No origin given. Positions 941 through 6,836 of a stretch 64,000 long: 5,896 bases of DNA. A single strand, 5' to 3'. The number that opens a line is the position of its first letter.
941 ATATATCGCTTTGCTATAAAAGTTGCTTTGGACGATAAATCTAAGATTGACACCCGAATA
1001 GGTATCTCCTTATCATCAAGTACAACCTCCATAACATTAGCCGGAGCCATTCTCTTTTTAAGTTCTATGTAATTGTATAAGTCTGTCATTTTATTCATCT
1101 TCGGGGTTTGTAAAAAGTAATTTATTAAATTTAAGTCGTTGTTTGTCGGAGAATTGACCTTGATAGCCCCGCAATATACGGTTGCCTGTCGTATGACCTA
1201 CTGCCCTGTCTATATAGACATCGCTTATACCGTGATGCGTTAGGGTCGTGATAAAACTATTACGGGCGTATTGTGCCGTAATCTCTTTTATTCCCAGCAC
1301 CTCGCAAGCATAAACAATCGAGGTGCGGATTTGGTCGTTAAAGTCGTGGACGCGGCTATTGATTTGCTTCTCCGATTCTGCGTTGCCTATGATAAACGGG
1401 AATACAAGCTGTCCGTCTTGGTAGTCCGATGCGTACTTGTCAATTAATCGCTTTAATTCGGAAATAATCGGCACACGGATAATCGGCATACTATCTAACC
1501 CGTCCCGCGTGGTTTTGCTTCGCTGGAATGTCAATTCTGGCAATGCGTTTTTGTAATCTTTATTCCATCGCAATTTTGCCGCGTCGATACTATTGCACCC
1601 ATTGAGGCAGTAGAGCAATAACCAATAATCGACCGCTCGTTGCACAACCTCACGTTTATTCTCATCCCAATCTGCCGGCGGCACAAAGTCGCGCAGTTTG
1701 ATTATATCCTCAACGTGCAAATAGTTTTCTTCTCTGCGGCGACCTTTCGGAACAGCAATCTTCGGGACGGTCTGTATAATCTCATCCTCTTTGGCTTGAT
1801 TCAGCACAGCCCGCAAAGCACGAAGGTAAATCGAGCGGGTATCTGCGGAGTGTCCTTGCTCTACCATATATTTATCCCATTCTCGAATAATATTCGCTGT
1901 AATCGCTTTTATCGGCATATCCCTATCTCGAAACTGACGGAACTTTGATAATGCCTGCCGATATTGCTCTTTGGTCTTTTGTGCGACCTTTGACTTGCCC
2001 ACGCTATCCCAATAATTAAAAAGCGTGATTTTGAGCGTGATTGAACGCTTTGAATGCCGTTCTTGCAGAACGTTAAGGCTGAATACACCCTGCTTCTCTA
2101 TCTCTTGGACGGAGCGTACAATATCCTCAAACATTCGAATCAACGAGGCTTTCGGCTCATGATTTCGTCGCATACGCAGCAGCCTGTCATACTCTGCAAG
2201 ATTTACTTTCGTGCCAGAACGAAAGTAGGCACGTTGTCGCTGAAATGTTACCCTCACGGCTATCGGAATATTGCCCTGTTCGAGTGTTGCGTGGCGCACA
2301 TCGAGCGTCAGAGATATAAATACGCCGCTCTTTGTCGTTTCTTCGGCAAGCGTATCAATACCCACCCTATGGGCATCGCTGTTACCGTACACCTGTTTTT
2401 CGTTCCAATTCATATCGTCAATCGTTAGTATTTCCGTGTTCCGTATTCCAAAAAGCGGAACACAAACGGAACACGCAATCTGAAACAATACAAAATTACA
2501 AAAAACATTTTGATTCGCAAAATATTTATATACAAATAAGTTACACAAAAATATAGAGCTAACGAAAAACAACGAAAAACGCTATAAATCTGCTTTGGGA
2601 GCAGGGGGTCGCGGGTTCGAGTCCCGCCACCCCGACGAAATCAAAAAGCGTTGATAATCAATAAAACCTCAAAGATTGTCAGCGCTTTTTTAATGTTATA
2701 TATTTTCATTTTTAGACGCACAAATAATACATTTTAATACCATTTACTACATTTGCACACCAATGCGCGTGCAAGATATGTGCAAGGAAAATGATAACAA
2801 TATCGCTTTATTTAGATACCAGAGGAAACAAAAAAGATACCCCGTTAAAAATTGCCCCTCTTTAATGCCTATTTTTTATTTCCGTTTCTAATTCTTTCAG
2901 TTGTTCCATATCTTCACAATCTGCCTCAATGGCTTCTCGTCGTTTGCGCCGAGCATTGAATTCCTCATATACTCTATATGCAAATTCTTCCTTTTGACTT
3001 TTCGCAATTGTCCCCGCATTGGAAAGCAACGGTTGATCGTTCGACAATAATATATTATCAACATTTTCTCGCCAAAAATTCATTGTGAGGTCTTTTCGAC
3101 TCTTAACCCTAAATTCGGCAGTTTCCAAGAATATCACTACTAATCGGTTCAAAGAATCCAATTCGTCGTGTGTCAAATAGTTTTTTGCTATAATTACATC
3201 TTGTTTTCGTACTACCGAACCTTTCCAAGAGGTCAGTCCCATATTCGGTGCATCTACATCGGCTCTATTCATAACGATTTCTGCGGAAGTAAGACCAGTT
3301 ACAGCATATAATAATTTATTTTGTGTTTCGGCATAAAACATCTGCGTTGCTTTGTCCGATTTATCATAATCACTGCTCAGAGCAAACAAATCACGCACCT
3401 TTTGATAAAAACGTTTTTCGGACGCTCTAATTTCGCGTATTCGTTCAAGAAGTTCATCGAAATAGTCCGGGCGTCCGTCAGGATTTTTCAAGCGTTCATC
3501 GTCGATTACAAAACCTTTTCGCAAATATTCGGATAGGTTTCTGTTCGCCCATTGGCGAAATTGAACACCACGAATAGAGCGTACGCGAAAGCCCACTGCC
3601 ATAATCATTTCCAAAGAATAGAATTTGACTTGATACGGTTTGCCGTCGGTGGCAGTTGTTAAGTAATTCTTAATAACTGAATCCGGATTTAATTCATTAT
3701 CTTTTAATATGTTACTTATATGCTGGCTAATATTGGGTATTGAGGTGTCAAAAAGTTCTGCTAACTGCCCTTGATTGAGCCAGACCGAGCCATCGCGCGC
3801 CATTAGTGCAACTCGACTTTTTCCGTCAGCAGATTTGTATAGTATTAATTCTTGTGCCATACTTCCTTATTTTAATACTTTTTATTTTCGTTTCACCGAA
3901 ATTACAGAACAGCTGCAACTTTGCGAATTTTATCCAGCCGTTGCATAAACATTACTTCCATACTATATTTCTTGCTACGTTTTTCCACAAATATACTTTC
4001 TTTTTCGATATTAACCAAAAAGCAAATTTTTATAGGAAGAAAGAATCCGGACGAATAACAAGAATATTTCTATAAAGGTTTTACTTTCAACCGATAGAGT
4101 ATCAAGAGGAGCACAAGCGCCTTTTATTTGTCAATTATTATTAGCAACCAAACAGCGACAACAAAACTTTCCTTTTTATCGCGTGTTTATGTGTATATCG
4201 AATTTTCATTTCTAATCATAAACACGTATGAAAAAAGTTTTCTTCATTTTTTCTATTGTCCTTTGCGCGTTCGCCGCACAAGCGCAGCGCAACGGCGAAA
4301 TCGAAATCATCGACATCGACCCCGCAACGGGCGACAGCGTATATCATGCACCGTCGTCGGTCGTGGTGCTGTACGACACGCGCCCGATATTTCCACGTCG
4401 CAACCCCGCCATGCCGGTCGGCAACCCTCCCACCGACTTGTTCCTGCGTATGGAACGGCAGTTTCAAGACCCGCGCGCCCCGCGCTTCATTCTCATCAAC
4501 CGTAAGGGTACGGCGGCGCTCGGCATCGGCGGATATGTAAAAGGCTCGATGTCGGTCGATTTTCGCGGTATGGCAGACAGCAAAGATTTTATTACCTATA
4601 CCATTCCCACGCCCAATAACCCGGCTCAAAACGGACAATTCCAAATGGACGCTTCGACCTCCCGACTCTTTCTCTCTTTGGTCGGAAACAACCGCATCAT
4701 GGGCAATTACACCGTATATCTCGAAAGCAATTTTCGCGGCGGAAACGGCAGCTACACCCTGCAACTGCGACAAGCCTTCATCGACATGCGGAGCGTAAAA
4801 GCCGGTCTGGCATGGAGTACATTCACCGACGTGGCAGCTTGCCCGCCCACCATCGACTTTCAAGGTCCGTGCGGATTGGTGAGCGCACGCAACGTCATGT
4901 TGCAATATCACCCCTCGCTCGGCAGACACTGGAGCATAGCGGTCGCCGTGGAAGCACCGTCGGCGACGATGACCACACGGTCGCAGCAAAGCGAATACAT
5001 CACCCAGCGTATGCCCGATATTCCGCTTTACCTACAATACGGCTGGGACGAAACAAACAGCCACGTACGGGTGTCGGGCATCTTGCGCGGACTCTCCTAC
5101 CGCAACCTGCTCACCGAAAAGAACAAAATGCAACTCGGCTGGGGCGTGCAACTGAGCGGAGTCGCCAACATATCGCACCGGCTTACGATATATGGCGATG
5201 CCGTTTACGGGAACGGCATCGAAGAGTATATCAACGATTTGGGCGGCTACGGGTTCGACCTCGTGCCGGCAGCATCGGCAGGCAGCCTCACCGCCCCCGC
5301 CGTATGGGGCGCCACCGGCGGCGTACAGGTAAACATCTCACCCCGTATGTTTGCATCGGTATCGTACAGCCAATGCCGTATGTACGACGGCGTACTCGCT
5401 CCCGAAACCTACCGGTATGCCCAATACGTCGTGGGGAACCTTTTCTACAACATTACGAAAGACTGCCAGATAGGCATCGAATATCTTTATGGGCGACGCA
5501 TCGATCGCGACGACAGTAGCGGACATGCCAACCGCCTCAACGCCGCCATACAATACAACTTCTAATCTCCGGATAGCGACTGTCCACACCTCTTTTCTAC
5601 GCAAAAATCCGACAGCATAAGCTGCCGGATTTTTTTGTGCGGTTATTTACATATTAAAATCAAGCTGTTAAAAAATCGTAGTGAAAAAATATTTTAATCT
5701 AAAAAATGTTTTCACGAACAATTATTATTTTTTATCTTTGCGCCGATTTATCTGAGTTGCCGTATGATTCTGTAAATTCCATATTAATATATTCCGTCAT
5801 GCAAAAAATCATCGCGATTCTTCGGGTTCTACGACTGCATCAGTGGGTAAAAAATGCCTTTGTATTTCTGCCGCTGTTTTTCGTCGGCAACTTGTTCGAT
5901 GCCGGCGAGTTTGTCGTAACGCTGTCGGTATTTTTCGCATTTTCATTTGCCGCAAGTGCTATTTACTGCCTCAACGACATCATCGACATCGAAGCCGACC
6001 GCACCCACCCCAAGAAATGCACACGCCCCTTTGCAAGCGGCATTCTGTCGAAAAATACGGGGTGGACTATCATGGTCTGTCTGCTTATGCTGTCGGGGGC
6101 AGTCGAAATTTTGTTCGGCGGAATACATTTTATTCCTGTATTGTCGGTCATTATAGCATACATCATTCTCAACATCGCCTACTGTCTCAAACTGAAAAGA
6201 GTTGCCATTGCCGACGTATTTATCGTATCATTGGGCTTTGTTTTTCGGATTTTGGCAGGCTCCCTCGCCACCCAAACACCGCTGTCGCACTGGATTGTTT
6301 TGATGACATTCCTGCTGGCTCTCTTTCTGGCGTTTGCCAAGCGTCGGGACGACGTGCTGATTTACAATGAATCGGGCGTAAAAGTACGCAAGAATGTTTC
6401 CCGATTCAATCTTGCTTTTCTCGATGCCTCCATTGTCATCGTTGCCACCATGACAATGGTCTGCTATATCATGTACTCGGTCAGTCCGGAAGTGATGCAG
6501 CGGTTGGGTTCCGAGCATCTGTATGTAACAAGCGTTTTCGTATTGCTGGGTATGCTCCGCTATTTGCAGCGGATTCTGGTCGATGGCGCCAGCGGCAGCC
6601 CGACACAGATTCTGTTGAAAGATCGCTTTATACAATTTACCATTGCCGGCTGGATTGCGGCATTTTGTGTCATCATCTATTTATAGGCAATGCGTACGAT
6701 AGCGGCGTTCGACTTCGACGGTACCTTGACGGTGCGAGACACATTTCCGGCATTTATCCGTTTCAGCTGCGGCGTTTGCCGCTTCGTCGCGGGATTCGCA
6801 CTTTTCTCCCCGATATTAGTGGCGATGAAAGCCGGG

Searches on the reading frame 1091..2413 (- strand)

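Call 93: search_protein_families(library=pfam, proteins=[window:1091-2413:-], max_evalue=0.0001)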
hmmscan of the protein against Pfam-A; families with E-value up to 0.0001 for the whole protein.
window:1091-2413:- (440 aa): 1 family
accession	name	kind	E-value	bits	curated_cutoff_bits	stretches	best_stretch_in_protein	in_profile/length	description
PF13102.12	Phage_int_SAM_5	-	4.5e-14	53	22.3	1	136-217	7-92/98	Phage integrase SAM-like domain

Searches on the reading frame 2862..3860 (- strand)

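Call 93: search_protein_families(library=pfam, proteins=[window:2862-3860:-], max_evalue=0.0001)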
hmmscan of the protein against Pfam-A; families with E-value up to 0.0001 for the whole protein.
window:2862-3860:- (332 aa): 1 family
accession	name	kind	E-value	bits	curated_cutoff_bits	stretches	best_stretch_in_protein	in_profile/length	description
PF13310.11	Virulence_RhuM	-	8.4e-107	356.6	33.7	1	61-307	1-250/252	Virulence protein RhuM family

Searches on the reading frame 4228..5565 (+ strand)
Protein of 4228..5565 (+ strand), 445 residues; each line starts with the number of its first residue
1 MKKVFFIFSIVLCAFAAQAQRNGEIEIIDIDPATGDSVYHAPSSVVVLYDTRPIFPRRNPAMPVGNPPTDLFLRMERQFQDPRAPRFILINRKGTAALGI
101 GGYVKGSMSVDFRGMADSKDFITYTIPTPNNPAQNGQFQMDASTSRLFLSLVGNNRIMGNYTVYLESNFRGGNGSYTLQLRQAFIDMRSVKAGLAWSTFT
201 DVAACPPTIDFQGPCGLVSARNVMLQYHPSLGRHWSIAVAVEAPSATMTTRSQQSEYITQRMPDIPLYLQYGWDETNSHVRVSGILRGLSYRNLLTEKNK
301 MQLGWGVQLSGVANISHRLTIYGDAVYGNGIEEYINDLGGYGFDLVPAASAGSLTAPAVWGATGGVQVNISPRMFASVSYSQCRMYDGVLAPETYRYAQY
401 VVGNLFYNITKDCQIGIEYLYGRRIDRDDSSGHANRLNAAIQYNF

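Call 74: search_protein_families(library=ncbifam, proteins=[window:4228-5565:+], max_evalue=0.00001)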
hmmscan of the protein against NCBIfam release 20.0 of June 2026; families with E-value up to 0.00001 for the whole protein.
window:4228-5565:+ (445 aa): 0 families

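Call 93: search_protein_families(library=pfam, proteins=[window:4228-5565:+], max_evalue=0.0001)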
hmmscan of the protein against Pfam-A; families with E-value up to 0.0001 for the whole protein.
window:4228-5565:+ (445 aa): 2 families
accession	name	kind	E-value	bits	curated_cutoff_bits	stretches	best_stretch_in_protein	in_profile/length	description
PF19577.5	DcaP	-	2.6e-13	50.2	27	1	102-316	73-281/410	DcaP outer membrane protein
PF02530.20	Porin_2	-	3.4e-09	37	22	1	153-426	78-333/357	Porin subfamily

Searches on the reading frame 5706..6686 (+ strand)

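Call 74: search_protein_families(library=ncbifam, proteins=[window:5706-6686:+], max_evalue=0.00001)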
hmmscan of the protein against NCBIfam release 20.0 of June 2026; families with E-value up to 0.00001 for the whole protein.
window:5706-6686:+ (326 aa): 6 families
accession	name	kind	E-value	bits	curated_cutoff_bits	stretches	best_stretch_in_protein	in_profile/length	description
NF008977.0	PRK12324.1-2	equivalog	3.4e-63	213.8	234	1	35-325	2-288/297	decaprenyl-phosphate phosphoribosyltransferase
NF008978.0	PRK12324.1-4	equivalog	3.5e-59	200.3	207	1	36-326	33-321/322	decaprenyl-phosphate phosphoribosyltransferase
NF006088.0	PRK08238.1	equivalog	5.6e-51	173.7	351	1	32-321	189-477/482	UbiA family prenyltransferase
NF008976.0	PRK12324.1-1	equivalog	2.9e-49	168.1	474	1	35-325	18-304/306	decaprenyl-phosphate phosphoribosyltransferase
TIGR01474.1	ubiA_proteo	equivalog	8.9e-08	32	275.45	1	37-284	3-244/282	4-hydroxybenzoate octaprenyltransferase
TIGR01473.1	cyoE_ctaB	equivalog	9.4e-07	28.9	210.3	1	68-260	33-225/281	heme o synthase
